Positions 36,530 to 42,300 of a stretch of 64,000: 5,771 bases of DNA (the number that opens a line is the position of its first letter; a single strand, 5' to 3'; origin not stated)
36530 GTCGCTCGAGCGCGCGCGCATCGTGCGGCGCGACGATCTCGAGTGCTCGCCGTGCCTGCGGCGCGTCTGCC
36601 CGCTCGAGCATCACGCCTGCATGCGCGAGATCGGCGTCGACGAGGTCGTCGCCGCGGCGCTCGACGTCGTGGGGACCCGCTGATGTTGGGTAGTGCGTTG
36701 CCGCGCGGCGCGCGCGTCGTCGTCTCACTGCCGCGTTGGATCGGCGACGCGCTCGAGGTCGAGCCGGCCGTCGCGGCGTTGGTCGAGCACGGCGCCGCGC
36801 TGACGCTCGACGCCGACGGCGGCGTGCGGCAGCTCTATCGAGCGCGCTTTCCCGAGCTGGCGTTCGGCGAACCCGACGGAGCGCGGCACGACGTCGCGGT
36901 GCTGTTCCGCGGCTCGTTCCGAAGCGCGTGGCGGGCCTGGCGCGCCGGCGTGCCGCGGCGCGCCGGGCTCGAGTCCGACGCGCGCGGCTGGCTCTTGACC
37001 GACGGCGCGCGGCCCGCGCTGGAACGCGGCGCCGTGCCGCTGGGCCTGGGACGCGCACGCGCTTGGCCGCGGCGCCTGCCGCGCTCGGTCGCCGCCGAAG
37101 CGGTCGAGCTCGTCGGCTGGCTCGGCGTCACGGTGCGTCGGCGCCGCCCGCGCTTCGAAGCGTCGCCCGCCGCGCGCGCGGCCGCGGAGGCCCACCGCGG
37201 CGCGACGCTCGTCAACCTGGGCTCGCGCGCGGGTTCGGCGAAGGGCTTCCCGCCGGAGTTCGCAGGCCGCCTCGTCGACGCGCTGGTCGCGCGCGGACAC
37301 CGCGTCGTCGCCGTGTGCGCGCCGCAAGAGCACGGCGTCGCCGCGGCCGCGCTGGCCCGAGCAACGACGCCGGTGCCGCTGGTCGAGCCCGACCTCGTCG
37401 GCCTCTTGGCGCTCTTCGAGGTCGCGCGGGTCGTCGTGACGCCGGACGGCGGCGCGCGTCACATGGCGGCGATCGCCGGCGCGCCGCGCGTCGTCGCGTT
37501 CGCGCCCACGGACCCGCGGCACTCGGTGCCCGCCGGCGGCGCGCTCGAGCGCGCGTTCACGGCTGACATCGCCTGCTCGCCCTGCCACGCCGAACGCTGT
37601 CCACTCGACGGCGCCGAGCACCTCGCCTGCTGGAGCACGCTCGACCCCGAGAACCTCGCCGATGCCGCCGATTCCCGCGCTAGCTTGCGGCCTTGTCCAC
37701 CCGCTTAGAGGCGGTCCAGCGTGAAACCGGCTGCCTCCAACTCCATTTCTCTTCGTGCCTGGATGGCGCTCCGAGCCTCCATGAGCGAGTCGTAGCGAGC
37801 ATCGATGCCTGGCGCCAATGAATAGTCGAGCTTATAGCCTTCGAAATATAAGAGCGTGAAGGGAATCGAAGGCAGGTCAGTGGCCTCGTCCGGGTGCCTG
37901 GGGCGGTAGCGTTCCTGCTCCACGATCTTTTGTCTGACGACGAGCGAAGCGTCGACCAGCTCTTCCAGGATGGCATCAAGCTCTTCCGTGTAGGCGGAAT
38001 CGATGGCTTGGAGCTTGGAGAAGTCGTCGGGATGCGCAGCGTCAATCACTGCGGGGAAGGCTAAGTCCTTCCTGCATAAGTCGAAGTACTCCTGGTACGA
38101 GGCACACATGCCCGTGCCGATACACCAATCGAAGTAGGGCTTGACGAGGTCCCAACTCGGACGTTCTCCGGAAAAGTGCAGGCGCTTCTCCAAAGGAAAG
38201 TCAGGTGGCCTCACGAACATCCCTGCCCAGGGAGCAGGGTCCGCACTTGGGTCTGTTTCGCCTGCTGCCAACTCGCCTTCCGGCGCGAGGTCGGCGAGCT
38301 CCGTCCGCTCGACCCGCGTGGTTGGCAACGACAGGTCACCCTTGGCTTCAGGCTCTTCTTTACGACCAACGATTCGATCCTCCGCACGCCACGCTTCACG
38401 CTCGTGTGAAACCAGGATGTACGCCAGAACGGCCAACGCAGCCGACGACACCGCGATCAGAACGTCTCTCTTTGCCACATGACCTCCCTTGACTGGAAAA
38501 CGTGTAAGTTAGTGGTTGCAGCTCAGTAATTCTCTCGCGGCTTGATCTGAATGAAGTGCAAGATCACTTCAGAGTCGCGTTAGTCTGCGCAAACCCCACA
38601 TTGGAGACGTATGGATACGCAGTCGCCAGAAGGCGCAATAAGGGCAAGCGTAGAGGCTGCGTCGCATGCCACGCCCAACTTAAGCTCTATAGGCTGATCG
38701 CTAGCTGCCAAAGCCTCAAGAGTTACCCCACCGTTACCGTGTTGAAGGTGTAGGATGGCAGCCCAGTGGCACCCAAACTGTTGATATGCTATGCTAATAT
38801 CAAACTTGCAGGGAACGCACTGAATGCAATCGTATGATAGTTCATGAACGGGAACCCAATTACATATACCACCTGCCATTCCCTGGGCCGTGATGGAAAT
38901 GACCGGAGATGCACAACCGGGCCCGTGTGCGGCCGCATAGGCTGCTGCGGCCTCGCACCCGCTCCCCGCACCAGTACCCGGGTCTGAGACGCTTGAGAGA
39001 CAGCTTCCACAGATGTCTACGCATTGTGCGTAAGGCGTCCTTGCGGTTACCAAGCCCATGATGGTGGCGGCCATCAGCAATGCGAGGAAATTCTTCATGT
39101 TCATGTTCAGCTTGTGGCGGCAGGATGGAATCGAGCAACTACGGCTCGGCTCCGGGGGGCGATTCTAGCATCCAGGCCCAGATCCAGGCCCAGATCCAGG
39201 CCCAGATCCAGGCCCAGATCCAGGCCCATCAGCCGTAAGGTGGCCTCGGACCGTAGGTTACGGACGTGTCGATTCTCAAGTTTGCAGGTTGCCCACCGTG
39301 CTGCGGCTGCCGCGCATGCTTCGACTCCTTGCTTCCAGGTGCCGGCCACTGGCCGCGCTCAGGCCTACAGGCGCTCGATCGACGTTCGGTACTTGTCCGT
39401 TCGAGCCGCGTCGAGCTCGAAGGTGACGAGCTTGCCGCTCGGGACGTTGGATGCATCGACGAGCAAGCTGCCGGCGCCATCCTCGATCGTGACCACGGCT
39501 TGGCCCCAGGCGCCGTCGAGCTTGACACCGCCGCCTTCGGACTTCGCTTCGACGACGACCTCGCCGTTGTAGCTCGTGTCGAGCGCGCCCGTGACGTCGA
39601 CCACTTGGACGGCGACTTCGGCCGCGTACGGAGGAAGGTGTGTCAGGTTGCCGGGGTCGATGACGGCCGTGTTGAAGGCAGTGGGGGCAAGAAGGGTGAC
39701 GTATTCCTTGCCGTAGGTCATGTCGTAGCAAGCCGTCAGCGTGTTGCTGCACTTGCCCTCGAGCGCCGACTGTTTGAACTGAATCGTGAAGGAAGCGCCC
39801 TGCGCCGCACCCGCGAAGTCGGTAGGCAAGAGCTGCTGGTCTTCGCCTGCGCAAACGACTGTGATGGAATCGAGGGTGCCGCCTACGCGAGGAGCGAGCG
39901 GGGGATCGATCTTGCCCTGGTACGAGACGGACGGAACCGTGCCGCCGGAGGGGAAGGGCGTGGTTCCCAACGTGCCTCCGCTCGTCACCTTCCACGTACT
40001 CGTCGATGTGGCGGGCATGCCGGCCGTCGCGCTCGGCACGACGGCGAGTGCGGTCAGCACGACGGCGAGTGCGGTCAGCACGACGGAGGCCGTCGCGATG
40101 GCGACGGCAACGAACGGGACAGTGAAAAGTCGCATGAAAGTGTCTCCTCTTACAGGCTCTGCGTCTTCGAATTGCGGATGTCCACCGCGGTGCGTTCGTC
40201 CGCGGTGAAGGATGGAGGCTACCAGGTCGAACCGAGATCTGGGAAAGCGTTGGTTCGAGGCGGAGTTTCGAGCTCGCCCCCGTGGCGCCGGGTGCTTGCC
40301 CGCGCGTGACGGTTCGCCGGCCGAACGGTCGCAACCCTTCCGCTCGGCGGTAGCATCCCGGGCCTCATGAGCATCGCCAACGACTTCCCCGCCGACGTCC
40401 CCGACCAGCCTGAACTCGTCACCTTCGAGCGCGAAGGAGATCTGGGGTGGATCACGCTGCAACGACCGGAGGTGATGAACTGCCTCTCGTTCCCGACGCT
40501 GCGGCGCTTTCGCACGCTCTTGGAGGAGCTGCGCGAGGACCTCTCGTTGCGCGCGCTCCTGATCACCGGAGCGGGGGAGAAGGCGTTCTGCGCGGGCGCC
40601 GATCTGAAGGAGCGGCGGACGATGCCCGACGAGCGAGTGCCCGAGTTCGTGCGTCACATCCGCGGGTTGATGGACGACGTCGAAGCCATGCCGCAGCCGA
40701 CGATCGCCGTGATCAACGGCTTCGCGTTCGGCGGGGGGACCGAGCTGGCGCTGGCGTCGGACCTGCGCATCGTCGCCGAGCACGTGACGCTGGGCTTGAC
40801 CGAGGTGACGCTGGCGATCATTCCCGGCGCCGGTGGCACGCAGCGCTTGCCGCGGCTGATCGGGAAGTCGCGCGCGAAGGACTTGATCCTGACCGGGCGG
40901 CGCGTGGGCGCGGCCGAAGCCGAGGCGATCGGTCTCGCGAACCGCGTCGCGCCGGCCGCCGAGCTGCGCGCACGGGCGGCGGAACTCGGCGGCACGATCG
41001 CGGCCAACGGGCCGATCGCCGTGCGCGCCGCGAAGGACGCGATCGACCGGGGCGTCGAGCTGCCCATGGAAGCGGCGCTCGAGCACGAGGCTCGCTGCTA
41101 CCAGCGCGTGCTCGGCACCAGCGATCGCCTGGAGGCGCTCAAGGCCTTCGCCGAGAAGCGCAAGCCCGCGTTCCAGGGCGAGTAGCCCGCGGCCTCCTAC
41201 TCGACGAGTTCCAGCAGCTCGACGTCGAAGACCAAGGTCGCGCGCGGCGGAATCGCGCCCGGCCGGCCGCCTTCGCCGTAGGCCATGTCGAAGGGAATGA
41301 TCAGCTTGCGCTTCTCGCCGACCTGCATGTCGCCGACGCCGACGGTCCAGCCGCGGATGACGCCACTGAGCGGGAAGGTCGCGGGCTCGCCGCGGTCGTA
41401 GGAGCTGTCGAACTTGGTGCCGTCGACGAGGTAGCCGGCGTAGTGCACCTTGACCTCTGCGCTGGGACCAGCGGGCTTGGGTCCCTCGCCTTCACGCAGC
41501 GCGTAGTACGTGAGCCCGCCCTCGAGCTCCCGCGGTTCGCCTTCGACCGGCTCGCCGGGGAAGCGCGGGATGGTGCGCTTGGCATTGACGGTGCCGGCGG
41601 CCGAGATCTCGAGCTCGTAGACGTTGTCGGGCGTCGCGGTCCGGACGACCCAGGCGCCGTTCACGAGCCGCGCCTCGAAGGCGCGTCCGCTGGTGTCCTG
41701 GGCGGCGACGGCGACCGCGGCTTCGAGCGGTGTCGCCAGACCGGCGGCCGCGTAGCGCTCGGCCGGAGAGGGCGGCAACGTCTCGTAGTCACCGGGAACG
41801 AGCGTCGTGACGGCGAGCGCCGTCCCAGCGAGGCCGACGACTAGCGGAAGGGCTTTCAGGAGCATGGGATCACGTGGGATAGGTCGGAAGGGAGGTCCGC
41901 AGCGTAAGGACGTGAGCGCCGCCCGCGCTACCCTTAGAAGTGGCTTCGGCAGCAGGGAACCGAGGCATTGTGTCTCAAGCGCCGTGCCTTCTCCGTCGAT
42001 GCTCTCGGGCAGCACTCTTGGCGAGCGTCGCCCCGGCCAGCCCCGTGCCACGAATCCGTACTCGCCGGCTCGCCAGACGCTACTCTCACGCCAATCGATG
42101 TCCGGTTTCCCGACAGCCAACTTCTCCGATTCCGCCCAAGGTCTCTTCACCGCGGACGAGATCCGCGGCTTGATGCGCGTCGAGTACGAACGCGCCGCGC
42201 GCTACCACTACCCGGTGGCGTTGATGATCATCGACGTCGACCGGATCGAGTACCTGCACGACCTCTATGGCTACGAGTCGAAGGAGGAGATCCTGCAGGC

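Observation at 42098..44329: Orphan MamK-family actin paired with a degenerate-GGDEF coiled-coil protein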

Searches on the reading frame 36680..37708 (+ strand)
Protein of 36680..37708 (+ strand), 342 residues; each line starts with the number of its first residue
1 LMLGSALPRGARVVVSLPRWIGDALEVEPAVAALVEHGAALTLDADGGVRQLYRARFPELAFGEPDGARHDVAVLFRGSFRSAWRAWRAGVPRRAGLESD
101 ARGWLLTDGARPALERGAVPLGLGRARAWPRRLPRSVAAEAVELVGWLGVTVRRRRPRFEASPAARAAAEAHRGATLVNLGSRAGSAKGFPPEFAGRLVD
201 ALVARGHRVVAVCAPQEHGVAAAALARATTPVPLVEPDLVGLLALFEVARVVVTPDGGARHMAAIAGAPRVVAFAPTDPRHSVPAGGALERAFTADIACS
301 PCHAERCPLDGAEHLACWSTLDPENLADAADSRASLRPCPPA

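Call 55: search_protein_families(library=pfam, max_evalue=0.0001, proteins=[window:36680-37708:+])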
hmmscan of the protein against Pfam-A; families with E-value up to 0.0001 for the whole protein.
window:36680-37708:+ (342 aa): 1 family
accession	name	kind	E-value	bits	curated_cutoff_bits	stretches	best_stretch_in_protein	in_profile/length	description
PF01075.23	Glyco_transf_9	-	5.5e-15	55.8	22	1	69-310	12-244/247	Glycosyltransferase family 9 (heptosyltransferase)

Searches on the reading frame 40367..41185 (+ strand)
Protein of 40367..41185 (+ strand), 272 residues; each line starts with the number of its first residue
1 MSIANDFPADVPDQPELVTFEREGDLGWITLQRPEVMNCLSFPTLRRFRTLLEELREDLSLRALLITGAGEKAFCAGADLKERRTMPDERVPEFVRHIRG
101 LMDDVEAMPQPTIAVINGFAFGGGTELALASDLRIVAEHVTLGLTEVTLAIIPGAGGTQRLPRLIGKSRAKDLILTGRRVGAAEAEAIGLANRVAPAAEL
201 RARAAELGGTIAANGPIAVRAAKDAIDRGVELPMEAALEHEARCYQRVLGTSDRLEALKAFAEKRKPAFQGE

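Call 3: search_protein_families(library=pfam, proteins=[window:40367-41185:+], max_evalue=0.01)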
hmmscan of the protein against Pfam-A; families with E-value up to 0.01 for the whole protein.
window:40367-41185:+ (272 aa): 2 families
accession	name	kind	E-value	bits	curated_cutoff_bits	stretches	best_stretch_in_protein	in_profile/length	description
PF00378.25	ECH_1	-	1.2e-59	202.2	27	1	24-271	4-250/251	Enoyl-CoA hydratase/isomerase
PF16113.10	ECH_2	-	4.4e-39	135.3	27.2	1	27-207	2-184/335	Enoyl-CoA hydratase/isomerase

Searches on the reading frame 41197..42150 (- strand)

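Call 3: search_protein_families(library=pfam, proteins=[window:41197-42150:-], max_evalue=0.01)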
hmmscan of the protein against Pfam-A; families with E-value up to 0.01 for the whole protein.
window:41197-42150:- (317 aa): 1 family
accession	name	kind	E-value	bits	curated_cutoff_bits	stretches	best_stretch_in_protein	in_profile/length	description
PF00254.34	FKBP_C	-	2.6e-30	105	21.1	1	225-313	3-94/94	FKBP-type peptidyl-prolyl cis-trans isomerase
